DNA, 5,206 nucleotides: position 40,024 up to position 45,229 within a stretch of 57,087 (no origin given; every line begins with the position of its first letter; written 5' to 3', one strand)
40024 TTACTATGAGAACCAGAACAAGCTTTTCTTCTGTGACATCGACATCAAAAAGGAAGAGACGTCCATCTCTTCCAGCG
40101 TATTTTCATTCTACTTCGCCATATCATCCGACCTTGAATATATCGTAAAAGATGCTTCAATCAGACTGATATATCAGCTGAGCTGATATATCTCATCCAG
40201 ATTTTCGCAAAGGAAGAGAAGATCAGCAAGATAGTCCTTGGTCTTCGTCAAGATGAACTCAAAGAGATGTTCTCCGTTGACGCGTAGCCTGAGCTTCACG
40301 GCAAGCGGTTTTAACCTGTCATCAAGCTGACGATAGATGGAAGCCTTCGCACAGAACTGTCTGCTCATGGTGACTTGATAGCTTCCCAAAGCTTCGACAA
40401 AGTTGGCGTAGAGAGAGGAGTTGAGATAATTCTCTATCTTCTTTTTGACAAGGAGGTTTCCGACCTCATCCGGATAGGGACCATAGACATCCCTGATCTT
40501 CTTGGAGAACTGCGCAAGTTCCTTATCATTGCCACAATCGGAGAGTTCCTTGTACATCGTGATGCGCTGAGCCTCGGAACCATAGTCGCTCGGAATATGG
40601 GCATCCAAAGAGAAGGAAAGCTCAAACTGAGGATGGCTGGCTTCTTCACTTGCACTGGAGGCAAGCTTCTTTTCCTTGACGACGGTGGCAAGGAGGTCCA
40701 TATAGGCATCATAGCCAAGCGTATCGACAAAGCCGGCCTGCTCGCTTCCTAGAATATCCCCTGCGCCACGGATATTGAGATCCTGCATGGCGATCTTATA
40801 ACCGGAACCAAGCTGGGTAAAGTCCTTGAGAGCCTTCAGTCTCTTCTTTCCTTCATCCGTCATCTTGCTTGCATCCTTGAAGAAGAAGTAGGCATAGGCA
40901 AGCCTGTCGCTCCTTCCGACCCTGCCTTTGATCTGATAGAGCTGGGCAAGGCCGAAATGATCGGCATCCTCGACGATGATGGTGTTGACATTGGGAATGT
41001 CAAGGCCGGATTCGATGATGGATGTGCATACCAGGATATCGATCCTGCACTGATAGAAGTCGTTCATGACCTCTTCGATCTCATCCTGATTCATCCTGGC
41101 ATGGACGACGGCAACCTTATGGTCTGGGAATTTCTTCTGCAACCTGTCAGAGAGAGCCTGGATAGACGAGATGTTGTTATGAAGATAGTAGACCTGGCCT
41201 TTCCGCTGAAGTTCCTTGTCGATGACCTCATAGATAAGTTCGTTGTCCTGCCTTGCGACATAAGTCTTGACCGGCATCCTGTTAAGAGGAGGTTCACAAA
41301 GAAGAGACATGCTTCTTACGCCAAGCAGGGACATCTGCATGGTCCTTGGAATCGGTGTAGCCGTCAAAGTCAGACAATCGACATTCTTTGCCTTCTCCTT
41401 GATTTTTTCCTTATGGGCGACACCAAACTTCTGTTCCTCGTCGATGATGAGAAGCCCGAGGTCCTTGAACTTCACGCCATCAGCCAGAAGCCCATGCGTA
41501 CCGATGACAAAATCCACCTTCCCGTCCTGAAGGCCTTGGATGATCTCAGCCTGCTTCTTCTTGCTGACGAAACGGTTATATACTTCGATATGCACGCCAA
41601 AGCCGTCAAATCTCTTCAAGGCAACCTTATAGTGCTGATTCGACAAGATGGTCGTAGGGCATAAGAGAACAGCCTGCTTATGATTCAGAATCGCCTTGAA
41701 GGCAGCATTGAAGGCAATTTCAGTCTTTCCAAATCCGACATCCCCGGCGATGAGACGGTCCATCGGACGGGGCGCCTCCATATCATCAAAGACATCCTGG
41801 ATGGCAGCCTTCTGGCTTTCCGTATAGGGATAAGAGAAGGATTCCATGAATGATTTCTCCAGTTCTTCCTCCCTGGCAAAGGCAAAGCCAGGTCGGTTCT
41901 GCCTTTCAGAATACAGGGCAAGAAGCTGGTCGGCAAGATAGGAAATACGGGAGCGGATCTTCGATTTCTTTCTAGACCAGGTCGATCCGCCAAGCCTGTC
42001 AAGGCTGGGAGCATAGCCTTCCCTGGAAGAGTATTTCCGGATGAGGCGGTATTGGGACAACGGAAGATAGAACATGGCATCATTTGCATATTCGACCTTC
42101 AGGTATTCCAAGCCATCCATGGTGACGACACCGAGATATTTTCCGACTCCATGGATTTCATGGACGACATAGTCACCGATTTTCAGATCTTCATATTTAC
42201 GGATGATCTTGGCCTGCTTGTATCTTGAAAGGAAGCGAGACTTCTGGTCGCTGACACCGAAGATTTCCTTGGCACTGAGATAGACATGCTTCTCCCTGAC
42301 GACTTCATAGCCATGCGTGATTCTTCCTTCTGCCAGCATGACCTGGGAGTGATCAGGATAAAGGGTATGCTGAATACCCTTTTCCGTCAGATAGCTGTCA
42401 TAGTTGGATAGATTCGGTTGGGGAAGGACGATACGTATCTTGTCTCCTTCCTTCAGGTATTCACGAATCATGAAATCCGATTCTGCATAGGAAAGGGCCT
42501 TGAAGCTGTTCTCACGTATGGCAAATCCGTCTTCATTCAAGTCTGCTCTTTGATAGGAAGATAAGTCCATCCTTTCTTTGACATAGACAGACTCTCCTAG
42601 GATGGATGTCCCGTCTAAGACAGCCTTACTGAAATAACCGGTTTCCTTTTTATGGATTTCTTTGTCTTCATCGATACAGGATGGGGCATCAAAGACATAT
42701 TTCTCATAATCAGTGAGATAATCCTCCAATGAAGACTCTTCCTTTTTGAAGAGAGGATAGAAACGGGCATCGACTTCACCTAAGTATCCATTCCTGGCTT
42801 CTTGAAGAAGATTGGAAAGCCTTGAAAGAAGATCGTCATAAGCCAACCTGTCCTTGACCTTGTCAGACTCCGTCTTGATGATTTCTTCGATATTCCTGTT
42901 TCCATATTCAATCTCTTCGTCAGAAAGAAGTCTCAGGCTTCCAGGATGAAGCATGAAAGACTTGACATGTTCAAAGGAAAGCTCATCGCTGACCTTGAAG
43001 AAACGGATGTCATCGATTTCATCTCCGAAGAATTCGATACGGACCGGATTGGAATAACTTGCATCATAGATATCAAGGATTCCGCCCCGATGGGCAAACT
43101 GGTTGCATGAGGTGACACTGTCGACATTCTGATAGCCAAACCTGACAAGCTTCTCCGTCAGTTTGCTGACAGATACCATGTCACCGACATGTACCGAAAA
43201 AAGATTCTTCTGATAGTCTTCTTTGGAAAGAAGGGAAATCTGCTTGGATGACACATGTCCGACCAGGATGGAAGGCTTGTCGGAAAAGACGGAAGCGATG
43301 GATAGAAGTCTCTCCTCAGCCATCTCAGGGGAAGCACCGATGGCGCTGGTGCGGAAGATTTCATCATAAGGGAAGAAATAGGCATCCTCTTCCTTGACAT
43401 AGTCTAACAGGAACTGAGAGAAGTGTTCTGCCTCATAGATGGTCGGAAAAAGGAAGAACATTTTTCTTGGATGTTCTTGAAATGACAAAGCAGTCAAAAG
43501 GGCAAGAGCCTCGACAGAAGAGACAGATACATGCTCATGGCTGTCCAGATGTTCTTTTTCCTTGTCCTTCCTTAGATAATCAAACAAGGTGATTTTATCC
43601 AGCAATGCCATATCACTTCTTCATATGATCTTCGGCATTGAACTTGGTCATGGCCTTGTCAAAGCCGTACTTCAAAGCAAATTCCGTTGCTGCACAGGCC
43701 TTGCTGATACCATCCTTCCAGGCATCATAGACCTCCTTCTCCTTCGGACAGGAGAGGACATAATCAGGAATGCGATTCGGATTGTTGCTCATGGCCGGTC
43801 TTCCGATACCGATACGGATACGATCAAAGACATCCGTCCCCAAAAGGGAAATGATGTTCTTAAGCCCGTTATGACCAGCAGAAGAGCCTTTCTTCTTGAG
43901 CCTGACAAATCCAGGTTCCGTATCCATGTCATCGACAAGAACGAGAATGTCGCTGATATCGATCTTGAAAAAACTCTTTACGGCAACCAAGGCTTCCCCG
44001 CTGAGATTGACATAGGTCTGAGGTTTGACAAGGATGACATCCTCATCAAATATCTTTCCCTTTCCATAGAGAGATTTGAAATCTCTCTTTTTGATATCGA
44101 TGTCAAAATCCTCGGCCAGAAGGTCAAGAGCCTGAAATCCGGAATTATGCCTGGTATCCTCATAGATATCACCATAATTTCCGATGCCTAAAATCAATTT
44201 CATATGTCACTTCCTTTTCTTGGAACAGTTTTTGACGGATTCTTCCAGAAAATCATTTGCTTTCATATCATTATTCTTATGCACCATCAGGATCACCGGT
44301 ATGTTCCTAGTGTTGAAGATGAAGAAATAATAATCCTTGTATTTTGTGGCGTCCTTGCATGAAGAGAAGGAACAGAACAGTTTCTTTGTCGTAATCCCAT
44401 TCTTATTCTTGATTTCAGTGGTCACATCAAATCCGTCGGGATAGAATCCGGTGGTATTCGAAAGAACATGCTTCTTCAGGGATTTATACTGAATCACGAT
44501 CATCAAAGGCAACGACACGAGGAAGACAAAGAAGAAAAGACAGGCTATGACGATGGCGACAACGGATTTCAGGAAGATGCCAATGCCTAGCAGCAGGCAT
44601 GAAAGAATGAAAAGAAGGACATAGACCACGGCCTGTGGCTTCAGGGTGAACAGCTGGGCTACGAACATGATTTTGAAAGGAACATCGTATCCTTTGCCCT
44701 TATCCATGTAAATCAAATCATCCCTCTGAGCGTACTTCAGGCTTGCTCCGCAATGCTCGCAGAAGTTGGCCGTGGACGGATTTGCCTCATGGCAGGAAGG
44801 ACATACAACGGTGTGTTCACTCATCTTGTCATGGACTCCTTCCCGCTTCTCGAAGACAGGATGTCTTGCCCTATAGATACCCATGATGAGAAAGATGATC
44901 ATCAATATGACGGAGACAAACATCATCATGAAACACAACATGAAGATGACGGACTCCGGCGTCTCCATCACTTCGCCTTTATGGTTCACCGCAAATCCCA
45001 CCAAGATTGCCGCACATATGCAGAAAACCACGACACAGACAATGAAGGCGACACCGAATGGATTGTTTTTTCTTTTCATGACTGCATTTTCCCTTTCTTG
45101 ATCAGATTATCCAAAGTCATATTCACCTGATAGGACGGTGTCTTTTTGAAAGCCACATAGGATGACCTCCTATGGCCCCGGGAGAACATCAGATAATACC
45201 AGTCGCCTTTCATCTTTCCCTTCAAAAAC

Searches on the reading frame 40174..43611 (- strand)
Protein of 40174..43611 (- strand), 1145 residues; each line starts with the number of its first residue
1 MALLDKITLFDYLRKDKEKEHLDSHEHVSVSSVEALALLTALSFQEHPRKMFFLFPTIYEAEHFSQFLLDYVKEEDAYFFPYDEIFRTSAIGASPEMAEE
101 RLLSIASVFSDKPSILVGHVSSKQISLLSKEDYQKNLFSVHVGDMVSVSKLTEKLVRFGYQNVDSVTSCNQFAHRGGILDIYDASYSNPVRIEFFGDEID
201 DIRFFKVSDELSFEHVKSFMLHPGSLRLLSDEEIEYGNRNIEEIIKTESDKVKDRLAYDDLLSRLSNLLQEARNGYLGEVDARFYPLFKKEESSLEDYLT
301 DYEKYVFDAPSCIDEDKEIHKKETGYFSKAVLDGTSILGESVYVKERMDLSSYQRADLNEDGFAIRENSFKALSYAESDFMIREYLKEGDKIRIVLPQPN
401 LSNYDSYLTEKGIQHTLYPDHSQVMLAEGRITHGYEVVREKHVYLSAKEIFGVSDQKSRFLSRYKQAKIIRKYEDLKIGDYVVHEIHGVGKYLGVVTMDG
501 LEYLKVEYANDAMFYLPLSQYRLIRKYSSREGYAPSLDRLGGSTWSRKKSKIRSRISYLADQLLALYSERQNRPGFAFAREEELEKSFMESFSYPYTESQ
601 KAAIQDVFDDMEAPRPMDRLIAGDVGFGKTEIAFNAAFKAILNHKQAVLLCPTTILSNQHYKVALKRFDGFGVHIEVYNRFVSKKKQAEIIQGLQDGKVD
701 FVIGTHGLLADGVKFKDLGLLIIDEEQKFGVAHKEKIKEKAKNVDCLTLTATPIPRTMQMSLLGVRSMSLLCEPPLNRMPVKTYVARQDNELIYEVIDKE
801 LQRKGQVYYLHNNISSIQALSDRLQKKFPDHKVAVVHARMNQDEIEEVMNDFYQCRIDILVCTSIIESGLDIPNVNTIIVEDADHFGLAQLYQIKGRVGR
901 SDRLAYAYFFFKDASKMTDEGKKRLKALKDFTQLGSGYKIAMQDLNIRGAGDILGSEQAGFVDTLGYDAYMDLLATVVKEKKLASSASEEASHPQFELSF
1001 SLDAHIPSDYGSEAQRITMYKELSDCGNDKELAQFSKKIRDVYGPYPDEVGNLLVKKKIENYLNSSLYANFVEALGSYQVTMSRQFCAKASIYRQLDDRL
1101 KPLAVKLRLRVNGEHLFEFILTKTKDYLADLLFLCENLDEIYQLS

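Call 17: search_protein_families(library=pfam, proteins=[window:40174-43611:-], max_evalue=0.01)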
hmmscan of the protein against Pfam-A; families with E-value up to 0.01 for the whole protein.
window:40174-43611:- (1145 aa): 7 families
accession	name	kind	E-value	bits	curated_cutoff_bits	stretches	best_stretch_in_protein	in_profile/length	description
PF00270.35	DEAD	-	7.4e-26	91.3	26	1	598-759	2-165/167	DEAD/DEAH box helicase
PF00271.37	Helicase_C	-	1.5e-25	90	23.5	1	794-901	7-109/110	Helicase conserved C-terminal domain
PF17757.6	UvrB_inter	-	5.6e-20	71.7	22.9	1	139-224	2-88/91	UvrB interaction domain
PF02559.22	CarD_TRCF_RID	-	1.4e-14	54.3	23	1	476-528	1-57/57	CarD-like/TRCF RID domain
PF03461.20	TRCF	-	3.5e-12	46.9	25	1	1002-1076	3-78/95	TRCF domain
PF04851.21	ResIII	-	1.1e-08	35.7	22.5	1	597-753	5-162/164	Type III restriction enzyme, res subunit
PF22590.2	Cas3-like_C_2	-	2.5e-07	31.4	27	1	804-902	2-105/106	CRISPR-associated nuclease/helicase Cas3, C-terminal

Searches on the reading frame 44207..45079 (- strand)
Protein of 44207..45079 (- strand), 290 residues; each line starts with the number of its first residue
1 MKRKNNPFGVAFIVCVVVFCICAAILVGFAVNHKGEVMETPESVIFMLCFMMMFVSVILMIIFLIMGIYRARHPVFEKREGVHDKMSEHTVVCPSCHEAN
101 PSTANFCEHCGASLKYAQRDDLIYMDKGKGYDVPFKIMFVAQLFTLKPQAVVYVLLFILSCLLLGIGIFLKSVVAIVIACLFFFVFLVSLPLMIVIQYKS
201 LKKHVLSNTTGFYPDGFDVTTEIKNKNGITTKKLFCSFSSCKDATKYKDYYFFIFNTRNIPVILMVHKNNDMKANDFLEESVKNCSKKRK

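Call 87: search_protein_families(library=pfam, proteins=[window:44207-45079:-], max_evalue=0.00001)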
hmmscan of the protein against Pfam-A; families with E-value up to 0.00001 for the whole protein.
window:44207-45079:- (290 aa): 3 families
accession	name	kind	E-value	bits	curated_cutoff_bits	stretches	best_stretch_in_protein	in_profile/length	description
PF13240.11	Zn_Ribbon_1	-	3.9e-07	30.1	25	1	93-114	2-23/23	zinc-ribbon domain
PF24463.1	DUF7577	-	1.2e-06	28.5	28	1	90-114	2-26/27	Domain of unknown function (DUF7577)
PF12773.13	DZR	-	5.3e-06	26.9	27.3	0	93-115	1-23/45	Double zinc ribbon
